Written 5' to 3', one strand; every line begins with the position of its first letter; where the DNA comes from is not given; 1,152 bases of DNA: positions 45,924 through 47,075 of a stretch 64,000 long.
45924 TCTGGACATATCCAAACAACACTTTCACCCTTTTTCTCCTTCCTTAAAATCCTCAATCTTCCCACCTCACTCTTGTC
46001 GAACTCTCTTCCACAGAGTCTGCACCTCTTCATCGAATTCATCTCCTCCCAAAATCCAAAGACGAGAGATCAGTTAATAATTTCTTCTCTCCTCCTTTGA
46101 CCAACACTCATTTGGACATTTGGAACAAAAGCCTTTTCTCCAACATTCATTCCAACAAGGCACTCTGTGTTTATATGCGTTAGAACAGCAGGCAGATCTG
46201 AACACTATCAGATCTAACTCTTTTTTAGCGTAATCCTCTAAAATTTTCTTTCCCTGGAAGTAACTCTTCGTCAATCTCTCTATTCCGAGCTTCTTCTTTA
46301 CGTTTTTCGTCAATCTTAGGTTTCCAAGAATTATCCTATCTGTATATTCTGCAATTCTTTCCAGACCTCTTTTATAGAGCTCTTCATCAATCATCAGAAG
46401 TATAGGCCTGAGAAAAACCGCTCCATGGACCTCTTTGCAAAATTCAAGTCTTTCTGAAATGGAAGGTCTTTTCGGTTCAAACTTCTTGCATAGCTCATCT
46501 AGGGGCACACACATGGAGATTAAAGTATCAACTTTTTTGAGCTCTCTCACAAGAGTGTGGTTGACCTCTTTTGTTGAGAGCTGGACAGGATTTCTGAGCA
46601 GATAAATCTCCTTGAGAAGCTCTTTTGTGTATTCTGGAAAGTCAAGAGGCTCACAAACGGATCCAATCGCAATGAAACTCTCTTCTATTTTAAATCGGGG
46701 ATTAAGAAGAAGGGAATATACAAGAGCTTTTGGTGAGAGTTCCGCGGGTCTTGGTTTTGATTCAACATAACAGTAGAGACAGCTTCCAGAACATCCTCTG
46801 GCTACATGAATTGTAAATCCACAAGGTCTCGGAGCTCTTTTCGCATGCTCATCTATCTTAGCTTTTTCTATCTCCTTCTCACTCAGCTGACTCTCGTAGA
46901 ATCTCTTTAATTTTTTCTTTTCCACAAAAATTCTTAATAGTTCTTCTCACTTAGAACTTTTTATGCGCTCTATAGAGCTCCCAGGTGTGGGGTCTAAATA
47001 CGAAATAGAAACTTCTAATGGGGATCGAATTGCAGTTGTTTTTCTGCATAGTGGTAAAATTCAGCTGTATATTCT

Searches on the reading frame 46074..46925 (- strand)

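Call 70: search_protein_families(library=ncbifam, proteins=[window:46074-46925:-], max_evalue=0.01)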
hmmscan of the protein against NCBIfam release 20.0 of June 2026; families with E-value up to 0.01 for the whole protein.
window:46074-46925:- (283 aa): 4 families
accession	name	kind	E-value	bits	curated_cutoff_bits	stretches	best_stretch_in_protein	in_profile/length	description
NF038135.1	rSAM_Rv2578c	equivalog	5.3e-06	25.7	430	0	22-53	47-79/317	Rv2578c family radical SAM protein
TIGR04070.1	photo_TT_lyase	equivalog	7.4e-05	21.8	400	1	37-239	79-290/338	spore photoproduct lyase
TIGR04470.1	rSAM_mob_pairB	equivalog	0.0025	17.2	410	0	35-221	18-218/285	radical SAM mobile pair protein B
NF038136.1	rSAM_Rv_intein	exception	0.0046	15.9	700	0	24-53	48-77/574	intein-containing Rv2578c family radical SAM protein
